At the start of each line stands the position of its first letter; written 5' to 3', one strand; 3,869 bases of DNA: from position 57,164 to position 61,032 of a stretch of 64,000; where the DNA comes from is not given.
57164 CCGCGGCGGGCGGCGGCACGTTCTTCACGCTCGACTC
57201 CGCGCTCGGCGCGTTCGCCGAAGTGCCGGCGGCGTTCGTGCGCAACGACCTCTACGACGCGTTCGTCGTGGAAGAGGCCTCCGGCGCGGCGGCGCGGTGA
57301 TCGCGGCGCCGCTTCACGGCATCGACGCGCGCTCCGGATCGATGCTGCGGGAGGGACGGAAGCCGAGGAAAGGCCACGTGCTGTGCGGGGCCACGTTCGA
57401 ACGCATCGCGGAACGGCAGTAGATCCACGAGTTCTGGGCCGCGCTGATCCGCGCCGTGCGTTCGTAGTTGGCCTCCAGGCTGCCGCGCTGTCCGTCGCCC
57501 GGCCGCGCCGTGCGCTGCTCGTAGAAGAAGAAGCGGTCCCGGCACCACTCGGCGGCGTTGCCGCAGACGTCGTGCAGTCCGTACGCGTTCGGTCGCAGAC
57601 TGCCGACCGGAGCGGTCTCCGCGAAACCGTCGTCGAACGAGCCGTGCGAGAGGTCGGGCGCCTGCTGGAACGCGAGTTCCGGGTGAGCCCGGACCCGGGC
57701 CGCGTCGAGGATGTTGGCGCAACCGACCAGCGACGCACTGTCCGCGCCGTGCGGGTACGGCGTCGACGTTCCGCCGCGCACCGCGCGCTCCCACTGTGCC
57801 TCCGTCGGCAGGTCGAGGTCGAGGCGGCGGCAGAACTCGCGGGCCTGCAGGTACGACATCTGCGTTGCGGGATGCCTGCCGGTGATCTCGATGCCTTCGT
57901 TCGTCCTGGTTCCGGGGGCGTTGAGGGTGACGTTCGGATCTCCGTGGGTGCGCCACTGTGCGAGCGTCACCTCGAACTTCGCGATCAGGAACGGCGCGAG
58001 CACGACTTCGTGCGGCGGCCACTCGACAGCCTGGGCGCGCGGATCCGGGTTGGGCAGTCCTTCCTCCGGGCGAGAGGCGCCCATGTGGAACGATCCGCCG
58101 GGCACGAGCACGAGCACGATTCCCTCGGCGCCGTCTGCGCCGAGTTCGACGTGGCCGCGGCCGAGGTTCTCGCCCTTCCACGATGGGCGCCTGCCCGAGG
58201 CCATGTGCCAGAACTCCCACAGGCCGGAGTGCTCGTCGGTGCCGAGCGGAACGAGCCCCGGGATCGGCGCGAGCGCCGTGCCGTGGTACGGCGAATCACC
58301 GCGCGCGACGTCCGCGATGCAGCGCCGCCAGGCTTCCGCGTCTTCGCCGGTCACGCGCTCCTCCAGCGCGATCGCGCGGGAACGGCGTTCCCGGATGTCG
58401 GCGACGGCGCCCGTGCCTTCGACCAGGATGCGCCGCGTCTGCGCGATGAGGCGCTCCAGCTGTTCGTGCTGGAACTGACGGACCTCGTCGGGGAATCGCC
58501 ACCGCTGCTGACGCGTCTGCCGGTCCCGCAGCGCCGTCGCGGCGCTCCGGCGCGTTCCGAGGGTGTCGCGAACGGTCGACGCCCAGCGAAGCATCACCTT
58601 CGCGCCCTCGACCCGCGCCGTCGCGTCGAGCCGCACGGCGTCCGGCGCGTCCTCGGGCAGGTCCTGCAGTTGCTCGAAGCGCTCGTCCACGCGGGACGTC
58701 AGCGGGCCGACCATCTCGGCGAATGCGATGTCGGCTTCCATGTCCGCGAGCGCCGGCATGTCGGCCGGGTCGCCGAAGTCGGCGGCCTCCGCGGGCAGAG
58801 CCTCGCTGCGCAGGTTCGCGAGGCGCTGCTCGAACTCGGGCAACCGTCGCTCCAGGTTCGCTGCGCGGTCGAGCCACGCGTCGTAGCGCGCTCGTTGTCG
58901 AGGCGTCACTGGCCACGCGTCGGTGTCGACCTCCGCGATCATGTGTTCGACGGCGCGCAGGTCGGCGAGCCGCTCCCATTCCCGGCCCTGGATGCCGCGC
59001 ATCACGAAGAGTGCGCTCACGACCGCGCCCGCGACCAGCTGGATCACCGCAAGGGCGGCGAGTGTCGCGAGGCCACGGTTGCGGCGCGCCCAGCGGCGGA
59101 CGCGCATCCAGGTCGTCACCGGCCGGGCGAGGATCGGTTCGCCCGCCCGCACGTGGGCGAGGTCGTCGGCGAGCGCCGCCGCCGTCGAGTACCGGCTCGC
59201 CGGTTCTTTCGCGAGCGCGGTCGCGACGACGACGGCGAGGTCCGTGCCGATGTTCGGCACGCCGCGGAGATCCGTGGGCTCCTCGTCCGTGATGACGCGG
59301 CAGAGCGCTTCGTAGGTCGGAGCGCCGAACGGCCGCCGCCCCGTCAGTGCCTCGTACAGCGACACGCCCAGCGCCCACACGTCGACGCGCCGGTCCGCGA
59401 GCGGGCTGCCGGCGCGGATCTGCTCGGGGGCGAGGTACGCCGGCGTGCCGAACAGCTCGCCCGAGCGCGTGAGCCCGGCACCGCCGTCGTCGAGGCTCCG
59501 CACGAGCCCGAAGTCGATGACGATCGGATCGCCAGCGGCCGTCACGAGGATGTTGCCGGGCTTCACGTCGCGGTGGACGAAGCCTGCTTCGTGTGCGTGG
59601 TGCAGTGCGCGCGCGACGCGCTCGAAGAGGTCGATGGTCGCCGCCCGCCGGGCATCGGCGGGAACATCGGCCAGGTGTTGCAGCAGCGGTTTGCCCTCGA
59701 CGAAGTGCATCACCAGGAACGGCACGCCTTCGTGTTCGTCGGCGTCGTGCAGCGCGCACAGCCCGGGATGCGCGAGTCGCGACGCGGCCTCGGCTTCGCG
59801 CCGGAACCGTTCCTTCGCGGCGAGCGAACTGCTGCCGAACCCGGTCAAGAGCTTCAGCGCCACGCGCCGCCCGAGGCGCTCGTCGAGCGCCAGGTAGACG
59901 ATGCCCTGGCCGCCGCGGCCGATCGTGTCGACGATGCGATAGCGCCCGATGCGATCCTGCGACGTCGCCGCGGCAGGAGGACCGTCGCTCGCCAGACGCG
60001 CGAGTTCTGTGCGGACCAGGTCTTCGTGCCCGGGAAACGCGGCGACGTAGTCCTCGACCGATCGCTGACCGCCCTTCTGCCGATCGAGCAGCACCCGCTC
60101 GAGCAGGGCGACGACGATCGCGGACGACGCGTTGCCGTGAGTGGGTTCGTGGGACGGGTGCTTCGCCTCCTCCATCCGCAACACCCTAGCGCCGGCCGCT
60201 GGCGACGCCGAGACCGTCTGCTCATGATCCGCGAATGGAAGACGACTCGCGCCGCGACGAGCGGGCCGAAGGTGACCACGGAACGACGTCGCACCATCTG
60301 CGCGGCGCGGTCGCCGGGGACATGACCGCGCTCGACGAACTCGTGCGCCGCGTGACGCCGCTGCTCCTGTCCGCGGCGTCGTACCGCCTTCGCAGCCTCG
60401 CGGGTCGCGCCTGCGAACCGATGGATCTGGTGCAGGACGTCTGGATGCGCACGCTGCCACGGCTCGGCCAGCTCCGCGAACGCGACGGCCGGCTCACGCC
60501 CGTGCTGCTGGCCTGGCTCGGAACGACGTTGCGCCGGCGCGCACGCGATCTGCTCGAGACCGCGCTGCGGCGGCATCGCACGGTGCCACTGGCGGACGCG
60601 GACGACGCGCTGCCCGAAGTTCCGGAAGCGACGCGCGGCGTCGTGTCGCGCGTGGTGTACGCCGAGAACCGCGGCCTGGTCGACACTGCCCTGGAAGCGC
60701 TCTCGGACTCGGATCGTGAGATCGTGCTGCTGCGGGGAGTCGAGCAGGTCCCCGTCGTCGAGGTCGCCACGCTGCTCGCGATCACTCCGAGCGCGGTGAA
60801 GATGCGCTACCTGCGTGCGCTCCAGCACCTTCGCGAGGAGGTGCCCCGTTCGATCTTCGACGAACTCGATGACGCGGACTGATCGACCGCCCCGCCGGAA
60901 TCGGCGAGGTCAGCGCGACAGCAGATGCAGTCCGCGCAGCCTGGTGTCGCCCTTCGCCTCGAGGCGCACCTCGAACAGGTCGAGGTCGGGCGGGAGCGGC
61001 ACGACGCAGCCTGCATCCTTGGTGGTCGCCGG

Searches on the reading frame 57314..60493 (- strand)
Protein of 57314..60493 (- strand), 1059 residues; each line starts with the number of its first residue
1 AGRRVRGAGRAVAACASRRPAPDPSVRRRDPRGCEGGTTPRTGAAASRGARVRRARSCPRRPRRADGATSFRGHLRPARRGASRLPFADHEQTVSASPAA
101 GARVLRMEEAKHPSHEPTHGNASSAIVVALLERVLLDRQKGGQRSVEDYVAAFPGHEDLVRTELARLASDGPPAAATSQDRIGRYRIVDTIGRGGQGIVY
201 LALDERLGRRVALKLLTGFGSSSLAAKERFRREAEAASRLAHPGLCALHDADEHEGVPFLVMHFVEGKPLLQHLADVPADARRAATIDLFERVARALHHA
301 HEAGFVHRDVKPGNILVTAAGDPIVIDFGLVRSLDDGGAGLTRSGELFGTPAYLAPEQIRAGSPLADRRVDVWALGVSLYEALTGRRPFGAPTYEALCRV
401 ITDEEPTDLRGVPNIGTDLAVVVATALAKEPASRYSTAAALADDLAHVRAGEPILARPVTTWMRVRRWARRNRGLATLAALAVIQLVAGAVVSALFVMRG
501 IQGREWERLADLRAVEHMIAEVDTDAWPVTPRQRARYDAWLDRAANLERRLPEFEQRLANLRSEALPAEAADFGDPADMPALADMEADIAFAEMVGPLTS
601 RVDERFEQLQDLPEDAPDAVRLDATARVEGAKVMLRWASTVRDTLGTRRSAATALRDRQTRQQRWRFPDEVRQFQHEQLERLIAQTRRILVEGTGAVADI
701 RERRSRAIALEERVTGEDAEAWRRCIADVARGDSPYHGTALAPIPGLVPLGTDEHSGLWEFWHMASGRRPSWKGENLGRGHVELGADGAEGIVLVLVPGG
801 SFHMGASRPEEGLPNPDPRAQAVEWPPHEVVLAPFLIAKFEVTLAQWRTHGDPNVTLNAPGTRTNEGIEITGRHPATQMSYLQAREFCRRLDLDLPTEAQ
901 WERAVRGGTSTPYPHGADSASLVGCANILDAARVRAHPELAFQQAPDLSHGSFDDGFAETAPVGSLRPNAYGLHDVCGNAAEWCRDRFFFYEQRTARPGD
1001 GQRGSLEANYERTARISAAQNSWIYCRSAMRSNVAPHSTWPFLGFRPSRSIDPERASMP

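Call 61: search_protein_families(library=pfam, proteins=[window:57314-60493:-], max_evalue=0.00001)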
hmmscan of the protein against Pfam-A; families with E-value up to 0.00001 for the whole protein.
window:57314-60493:- (1059 aa): 5 families
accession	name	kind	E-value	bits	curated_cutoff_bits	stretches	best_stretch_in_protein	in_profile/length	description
PF00069.31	Pkinase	-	1.5e-40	139.7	31.7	1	185-443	1-260/263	Protein kinase domain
PF03781.23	FGE-sulfatase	-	1.4e-32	113.8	23.3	1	794-1046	5-252/255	Sulfatase-modifying factor enzyme 1-like domain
PF07714.23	PK_Tyr_Ser-Thr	-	3.5e-26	92.5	23.1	1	187-437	3-251/258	Protein tyrosine and serine/threonine kinase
PF03109.22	ABC1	-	1.5e-07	31.3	22.9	1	259-335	144-218/244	ABC1 atypical kinase-like domain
PF01636.29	APH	-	8.9e-07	29.3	23.2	1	279-331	145-197/239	Phosphotransferase enzyme family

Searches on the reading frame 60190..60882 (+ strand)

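Call 61: search_protein_families(library=pfam, proteins=[window:60190-60882:+], max_evalue=0.00001)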
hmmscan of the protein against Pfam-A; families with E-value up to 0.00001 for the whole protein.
window:60190-60882:+ (230 aa): 2 families
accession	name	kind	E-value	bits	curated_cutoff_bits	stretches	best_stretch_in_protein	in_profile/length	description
PF08281.18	Sigma70_r4_2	-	2.9e-10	40.1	25.7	1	163-214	3-54/54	Sigma-70, region 4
PF04545.22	Sigma70_r4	-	2.2e-07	30.7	24.1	1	167-216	1-50/50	Sigma-70, region 4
